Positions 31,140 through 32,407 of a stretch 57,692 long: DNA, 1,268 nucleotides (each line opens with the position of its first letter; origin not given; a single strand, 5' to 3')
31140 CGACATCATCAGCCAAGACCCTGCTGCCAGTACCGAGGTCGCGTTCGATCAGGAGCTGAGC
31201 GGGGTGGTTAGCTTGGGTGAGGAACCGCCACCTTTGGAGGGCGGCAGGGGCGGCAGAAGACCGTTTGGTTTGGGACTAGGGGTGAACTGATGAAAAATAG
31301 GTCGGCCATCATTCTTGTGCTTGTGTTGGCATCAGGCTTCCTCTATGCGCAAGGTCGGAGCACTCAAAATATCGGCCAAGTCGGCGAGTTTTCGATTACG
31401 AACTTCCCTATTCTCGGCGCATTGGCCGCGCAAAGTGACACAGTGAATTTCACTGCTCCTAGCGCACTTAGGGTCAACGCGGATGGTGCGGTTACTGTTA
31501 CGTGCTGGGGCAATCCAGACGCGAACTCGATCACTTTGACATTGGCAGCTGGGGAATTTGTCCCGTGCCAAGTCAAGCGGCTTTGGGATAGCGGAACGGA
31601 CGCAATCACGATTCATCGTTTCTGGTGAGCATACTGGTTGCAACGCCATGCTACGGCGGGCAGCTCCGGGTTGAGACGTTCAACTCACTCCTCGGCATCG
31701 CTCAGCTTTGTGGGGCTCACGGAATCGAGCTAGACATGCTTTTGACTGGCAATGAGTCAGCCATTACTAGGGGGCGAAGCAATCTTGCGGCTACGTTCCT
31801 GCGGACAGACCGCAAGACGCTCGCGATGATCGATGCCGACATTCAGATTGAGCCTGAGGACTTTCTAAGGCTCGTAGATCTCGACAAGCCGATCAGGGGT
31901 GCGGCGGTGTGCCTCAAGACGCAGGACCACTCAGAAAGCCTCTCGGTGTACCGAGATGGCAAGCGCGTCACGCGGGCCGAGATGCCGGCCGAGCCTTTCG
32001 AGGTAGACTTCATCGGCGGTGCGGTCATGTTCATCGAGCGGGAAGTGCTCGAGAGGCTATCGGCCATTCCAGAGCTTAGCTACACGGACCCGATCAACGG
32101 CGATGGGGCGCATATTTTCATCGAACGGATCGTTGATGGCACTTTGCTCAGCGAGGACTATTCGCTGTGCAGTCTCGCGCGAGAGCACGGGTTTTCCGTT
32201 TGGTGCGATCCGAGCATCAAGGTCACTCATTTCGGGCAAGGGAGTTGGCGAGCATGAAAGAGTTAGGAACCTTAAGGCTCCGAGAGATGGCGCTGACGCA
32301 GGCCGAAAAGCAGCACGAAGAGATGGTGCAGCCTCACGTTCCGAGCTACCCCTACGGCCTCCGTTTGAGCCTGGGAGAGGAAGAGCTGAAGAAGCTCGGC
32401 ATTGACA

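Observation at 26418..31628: Three Sec-signal, disulfide-rich proteins (885, 691 and 112 aa) as the first genes of the late transcript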

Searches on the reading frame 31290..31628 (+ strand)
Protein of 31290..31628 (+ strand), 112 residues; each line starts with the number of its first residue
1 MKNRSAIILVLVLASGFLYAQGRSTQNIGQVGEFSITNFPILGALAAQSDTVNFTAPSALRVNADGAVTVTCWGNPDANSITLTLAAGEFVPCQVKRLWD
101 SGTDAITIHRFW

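Call 5: search_protein_families(library=pfam, proteins=[window:31290-31628:+], max_evalue=1)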
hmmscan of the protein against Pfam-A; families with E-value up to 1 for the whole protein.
window:31290-31628:+ (112 aa): 1 family
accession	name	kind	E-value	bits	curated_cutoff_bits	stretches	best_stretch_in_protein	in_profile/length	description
PF17790.7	MG1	-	0.18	12.5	23.6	1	53-86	5-38/101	Macroglobulin domain MG1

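Call 6: search_protein_families(library=phrogs, proteins=[window:31290-31628:+], max_evalue=0.1)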
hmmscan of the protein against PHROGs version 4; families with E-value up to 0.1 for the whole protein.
window:31290-31628:+ (112 aa): 1 family
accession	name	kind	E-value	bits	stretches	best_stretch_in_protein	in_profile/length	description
phrog_12296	-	tail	4.3e-05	24.3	1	50-108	26-82/86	tail fiber protein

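Call 50: search_dna_similar(query=window:31290-31625:+, collection=phages, mode=protein, max_evalue=0.01)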
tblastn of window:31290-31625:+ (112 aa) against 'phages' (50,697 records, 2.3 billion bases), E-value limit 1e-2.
No match.

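Call 55: search_protein_families(library=ncbifam, proteins=[window:31290-31625:+], max_evalue=0.1)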
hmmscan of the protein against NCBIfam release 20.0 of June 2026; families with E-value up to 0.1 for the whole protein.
window:31290-31625:+ (112 aa): 1 family
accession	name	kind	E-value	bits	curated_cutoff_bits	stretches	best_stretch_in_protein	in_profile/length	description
NF048002.1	spike_base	equivalog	1.6e-07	31.5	28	1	55-109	30-82/85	spike base protein, RCAP_Rcc01079 family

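Call 60: search_solved_structures(query=window:31290-31625:+, max_evalue=10, show_alignments=3)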
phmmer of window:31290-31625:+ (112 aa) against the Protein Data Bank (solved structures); distinct sequences matched with E-value up to 10: 31.
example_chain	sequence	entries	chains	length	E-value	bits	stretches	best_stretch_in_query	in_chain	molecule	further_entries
8cjz_h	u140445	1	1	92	0.002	21.2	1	36-112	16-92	Spike Base Protein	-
8fe3_H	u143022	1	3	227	0.083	16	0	21-82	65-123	prM12 Fab Heavy Chain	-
6tb9_E3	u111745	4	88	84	0.24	14.5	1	49-107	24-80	Head spike base Rcc01079 | Uncharacterized protein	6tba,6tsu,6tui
9ny6_C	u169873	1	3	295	0.33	14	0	15-45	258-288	Particle protein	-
9me6_J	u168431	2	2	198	0.56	13.3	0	74-111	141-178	mAb21 Heavy Chain Fragment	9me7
5g38_A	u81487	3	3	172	0.79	12.8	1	57-94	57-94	PHOTOSYSTEM II MANGANESE-STABILIZING POLYPEPTIDE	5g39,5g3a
4qxf_A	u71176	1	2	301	1.1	12.4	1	15-61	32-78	Leucine-rich repeat-containing G-protein coupled receptor 4, Variable lymphocyte receptor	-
5tpq_A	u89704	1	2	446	1.2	12.3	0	38-86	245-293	Alkaline phosphatase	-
1hqa_A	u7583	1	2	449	1.3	12.2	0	38-86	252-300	ALKALINE PHOSPHATASE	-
4km4_A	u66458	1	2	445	1.3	12.1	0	38-86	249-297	Alkaline phosphatase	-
1hjk_A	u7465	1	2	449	1.3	12.1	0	38-86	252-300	ALKALINE PHOSPHATASE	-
5jtl_E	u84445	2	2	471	1.3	12.1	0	38-86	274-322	Alkaline phosphatase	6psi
3cmr_A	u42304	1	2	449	1.3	12.1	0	38-86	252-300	Alkaline phosphatase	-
1b8j_A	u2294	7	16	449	1.4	12.1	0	38-86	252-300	PROTEIN (ALKALINE PHOSPHATASE) | ALKALINE PHOSPHATASE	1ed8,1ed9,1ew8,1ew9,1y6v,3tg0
1elx_A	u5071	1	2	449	1.4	12.1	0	38-86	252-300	ALKALINE PHOSPHATASE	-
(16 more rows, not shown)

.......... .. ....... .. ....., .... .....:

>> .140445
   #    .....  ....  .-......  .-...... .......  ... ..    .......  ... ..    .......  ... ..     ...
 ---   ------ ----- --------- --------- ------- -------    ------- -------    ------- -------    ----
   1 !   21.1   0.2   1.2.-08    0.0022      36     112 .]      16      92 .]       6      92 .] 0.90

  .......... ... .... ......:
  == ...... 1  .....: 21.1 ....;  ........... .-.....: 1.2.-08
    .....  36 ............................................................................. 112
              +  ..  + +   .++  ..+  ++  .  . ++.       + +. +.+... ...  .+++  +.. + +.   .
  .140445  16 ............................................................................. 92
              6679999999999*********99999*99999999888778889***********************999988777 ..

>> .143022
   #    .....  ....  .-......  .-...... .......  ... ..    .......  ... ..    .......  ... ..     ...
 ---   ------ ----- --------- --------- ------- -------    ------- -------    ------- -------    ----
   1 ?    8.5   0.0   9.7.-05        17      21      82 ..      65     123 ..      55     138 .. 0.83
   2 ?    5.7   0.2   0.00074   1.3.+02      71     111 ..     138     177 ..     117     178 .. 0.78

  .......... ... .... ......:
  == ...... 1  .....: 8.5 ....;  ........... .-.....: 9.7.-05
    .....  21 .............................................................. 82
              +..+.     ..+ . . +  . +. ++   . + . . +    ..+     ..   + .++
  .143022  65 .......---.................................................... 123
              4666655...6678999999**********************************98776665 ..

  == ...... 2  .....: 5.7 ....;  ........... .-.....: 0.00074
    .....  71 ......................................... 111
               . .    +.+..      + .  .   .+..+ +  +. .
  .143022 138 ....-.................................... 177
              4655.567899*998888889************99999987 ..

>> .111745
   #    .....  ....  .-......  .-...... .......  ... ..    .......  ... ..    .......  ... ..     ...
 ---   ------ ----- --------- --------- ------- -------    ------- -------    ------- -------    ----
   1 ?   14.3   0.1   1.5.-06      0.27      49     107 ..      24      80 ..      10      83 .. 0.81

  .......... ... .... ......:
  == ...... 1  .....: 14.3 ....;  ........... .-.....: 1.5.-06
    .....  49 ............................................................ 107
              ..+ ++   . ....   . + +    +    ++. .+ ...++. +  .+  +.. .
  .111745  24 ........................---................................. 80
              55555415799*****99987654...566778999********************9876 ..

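Call 65: find_homologous_proteins(query=A5, max_evalue=0.01)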
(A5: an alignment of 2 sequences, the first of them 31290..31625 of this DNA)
Query A5 (2 sequences) (112 aa, profile of the alignment): 6 proteins with E <= 0.01 among 209 candidates.
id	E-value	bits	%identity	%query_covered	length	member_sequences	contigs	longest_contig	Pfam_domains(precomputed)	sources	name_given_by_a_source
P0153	1.5e-56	207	100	100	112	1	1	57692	-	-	-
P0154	1.9e-44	168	-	-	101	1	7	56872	-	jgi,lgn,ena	jgi:hypothetical protein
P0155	4.7e-33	131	74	95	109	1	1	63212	-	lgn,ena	-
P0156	3.7e-23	99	54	98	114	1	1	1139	-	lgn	-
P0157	1.2e-13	69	49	95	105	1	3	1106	-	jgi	jgi:hypothetical protein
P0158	5.5e-5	41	33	49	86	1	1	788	-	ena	-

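Call 67: find_encoding_contigs(protein=P0155, flank=10000)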
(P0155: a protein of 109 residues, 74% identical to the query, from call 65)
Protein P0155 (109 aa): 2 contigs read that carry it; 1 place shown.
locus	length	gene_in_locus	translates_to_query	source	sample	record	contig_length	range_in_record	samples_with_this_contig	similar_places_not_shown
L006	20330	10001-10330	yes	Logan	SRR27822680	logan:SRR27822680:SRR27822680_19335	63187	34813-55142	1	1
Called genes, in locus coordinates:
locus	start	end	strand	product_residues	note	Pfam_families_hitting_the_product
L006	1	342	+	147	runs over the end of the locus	-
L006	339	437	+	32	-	-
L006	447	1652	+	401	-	PF01555:N6_N4_Mtase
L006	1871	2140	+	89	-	-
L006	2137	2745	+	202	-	-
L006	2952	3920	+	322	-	PF00041:fn3 (weak)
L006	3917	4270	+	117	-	-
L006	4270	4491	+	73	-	PF02954:HTH_8 (weak)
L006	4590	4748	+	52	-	-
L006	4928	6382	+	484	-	PF05345:He_PIG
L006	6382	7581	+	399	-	-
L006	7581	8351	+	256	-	-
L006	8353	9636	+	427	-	-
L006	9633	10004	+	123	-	PF03793:PASTA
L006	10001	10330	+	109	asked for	-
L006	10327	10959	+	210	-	-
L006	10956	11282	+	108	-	PF21628:Gp10-like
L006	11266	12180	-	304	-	PF02899:Phage_int_SAM_1, PF00589:Phage_integrase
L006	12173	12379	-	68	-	PF13560:HTH_31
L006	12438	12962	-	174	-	-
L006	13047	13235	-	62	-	-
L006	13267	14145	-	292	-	PF08401:ArdcN, PF18818:MPTase-PolyVal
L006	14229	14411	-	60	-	-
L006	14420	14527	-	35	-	-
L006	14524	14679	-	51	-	-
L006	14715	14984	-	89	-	-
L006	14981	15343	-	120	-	-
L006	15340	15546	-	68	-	-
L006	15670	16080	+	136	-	-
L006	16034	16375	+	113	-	-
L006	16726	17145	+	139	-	PF10544:T5orf172, PF13455:MUG113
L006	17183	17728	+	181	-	-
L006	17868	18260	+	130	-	PF00472:RF-1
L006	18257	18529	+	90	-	-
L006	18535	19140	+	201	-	-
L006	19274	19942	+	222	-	PF00535:Glycos_transf_2 (weak), PF10111:Glyco_tranf_2_2 (faint)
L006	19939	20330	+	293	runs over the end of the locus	PF01073:3Beta_HSD, PF01370:Epimerase, PF04321:RmlD_sub_bind, PF16363:GDP_Man_Dehyd, PF07993:NAD_binding_4 (weak)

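Call 79: predict_structure(alignment_id=A8)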
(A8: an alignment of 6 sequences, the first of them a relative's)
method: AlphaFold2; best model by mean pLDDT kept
length: 112 residues; sequences in the alignment: 6
mean_pLDDT: 66.7   pTM: 0.52
mean pLDDT of the five models: 66.7, 64.1, 63.9, 63.7, 62.9
residues with pLDDT >= 90: 0; 70-90: 58; 50-70: 29; < 50: 25
segments of 3 or more residues with pLDDT < 50: 15-38
pLDDT, mean of each block of 10 residues (from residue 1): 57 49 36 45 68 78 86 74 86 84 71 68
secondary structure, 60 per line:
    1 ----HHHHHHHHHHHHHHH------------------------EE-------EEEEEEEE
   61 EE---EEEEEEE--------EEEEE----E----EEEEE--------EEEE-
elements in order: H5-19 E53-62 E66-72 E81-85 E95-99 E108-111

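Call 83: fold_search(model_id=the predicted structure, library=pdb)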
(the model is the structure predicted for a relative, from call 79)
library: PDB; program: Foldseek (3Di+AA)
matches with E <= 10: 946; with E <= 0.001: 2
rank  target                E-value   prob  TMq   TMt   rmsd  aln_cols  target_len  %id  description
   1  8cjz_h                4.5e-05  1.00  0.57  0.72   9.2        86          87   23  Carin1 bacteriophage mature capsid (released 2023-03-15)
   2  6tb9_A1               8.9e-04  1.00  0.47  0.60   2.6        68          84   26  Capsid of native GTA particle computed with C5 symmetry (released 2020-07-22)
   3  8ofi_C                5.3e-02  0.84  0.30  0.11   4.8        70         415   14  Ivabradine bound to HCN4 channel (released 2024-08-14)
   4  9bur_A                7.1e-02  0.60  0.30  0.07   8.8        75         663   17  Structure of GGCX-BGP complex (released 2025-01-29)
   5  9wf3_A                8.9e-02  0.60  0.29  0.07   9.1        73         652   15  Cryo-EM structure of GGCX-FIX complex (released 2026-04-01)
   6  7lv3_B                9.5e-02  0.41  0.27  0.08   6.2        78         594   13  Crystal structure of human protein kinase G (PKG) R-C complex in inhibited state (released 2022-08-24)
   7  7lv3_A                1.0e-01  0.60  0.30  0.08   6.2        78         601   15  Crystal structure of human protein kinase G (PKG) R-C complex in inhibited state (released 2022-08-24)
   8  7t4v_B                1.0e-01  0.54  0.30  0.10   6.0        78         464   17  Crystal Structure of cGMP-dependent Protein Kinase (released 2023-06-14)
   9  5d1i_A                1.1e-01  0.33  0.26  0.25   6.7        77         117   12  Structure of Cyclic nucleotide-binding-like protein from Brucella abortus bv. 1 str. 9-941 (released 2015-09-09)
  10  4ku8_A                1.1e-01  0.25  0.21  0.18   8.3        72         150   15  Structures of PKGI Reveal a cGMP-Selective Activation Mechanism (released 2014-01-15)
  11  4z07_A                1.1e-01  0.60  0.31  0.17   5.9        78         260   15  Co-crystal structure of the tandem CNB (CNB-A/B) domains of human PKG I beta with cGMP (released 2016-04-13)
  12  7t4t_A                1.1e-01  0.57  0.31  0.10   6.0        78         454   15  Crystal Structure of cGMP-dependent Protein Kinase (released 2023-06-14)
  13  4qx5                  1.2e-01  0.54  0.31  0.28   5.9        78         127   17  Neutron diffraction reveals hydrogen bonds critical for cGMP-selective activation: Insights for PKG agonist design (released 2014-11-12)
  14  4qxk                  1.2e-01  0.35  0.28  0.26   6.3        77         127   16  Joint X-ray/neutron structure of PKGIbeta in complex with cGMP (released 2014-11-12)
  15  2d93_MODEL_1_A        1.2e-01  0.20  0.20  0.18   8.4        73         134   15  Solution structure of the cNMP_binding domain of human Rap guanine nucleotide exchange factor 6 (released 2006-06-08)
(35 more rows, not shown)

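Call 86: search_solved_structures(query=P0158, max_evalue=10, show_alignments=3)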
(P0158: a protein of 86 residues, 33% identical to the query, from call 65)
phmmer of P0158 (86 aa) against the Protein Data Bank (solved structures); distinct sequences matched with E-value up to 10: 16.
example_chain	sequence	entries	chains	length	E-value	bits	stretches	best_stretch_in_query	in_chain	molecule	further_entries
8cjz_h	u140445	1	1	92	0.0025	21.9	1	14-82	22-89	Spike Base Protein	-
6tb9_E3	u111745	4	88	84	0.021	19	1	10-80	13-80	Head spike base Rcc01079 | Uncharacterized protein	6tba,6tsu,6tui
6j54_b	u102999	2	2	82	0.072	17.3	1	26-74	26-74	ATP synthase peripheral stalk-membrane subunit b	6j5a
6j5i_b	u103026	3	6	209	0.44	14.8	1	26-74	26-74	ATP synthase peripheral stalk-membrane subunit b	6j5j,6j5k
6zmr_b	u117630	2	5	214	0.46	14.7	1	26-74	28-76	ATP synthase peripheral stalk-membrane subunit b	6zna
9bxu_V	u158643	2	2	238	0.51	14.6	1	26-74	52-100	ATP synthase subunit b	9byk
9pex_K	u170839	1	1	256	0.52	14.6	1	26-74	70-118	ATP synthase subunit b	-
9pew_K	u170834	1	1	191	0.54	14.5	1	27-74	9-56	ATP synthase subunit b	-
6ysq_C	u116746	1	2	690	0.56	14.5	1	24-70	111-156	Complement C4-A alpha chain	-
5jtw_B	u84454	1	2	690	0.56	14.4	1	24-70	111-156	Complement C4-A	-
5jpm_B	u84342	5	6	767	0.57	14.4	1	25-70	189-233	Complement C4-A | Complement C4 alpha chain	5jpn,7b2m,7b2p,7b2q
9w2t_b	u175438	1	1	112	0.97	13.7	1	26-72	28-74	ATP synthase peripheral stalk subunit b, mitochondrial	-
2vtu_J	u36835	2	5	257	1.6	13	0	8-48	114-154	MS2 COAT PROTEIN | COAT PROTEIN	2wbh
9qj4_A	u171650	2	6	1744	3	12.1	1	25-70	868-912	Complement C4-A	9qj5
9qk2_A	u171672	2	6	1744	3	12.1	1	25-70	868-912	Complement C4-A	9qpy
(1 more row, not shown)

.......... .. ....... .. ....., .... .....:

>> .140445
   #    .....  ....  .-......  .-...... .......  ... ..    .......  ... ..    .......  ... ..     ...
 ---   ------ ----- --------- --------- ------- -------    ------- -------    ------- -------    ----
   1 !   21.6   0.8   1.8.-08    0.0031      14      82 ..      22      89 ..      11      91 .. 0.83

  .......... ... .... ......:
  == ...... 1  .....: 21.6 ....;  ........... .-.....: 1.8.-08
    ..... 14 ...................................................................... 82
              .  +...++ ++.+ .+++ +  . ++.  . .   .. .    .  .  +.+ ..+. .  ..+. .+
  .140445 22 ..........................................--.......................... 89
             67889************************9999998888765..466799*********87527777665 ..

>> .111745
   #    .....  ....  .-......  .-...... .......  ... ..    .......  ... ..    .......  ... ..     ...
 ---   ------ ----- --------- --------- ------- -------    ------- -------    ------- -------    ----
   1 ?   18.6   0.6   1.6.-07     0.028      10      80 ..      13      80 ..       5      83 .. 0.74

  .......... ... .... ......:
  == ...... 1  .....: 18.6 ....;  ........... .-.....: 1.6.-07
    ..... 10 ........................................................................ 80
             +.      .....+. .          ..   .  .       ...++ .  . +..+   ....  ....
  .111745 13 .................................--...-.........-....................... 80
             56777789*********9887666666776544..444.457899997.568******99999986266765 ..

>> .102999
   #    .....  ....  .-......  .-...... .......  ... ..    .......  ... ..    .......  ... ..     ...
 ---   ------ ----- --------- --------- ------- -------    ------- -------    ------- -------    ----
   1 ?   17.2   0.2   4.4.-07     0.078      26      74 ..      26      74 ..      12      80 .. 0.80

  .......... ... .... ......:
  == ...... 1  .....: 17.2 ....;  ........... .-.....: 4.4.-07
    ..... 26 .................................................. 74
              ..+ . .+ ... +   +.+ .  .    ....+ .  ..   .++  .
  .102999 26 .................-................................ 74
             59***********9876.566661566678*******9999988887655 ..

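Call 89: find_related_loci(query=A9, collection=genome_contigs, flank=10000)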
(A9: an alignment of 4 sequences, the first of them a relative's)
Query A9 (112 aa) in genome_contigs; peptide patterns used: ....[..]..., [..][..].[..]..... (x = any residue, [..] = any of these).
89 stretches matched a pattern, but none encodes a relative of the query by tblastn (E <= 1e-3).

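Call 90: find_related_loci(query=A9, collection=viral_contigs, flank=10000)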
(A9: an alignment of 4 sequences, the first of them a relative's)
Query A9 (112 aa) in viral_contigs; peptide patterns used: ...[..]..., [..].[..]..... (x = any residue, [..] = any of these).
26 stretches matched a pattern; 4 encode a relative of the query (tblastn E <= 1e-3); 4 distinct loci.
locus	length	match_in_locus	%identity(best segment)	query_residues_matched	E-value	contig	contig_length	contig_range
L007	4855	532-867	41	1-112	1e-24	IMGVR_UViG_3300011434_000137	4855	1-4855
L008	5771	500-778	44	19-112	2e-19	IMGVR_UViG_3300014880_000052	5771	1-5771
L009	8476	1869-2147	44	19-112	2e-19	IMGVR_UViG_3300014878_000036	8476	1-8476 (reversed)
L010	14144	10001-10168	33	48-106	3e-5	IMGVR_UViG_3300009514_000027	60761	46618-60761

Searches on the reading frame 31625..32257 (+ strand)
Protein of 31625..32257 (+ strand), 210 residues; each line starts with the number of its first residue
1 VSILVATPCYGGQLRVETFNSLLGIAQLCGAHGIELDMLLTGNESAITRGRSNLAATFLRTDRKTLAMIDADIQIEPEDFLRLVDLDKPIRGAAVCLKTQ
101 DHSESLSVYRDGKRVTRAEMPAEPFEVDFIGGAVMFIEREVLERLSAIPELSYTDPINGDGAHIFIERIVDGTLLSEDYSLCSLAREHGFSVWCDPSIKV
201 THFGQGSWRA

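Call 5: search_protein_families(library=pfam, proteins=[window:31625-32257:+], max_evalue=1)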
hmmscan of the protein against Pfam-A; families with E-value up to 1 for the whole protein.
window:31625-32257:+ (210 aa): 4 families
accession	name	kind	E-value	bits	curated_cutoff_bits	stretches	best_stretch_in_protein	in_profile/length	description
PF13641.12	Glyco_tranf_2_3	-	6.3e-06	26.8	27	1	52-203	76-212/230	Glycosyltransferase like family 2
PF13506.12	Glyco_transf_21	-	0.0011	18.9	21.7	0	52-148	20-120/174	Glycosyl transferase family 21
PF00535.33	Glycos_transf_2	-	0.016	15.6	23.3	1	58-144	74-166/168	Glycosyl transferase family 2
PF03452.20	Anp1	-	0.14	12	28.8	1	46-105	120-180/263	Anp1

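Call 6: search_protein_families(library=phrogs, proteins=[window:31625-32257:+], max_evalue=0.1)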
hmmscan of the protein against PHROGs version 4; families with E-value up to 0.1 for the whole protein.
window:31625-32257:+ (210 aa): 1 family
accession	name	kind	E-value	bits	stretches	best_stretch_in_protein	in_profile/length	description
phrog_1574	-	unknown function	4.7e-24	86.4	1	2-205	14-231/240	-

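Call 55: search_protein_families(library=ncbifam, proteins=[window:31625-32254:+], max_evalue=0.1)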
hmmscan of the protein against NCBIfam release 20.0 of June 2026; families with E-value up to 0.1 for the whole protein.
window:31625-32254:+ (210 aa): 0 families
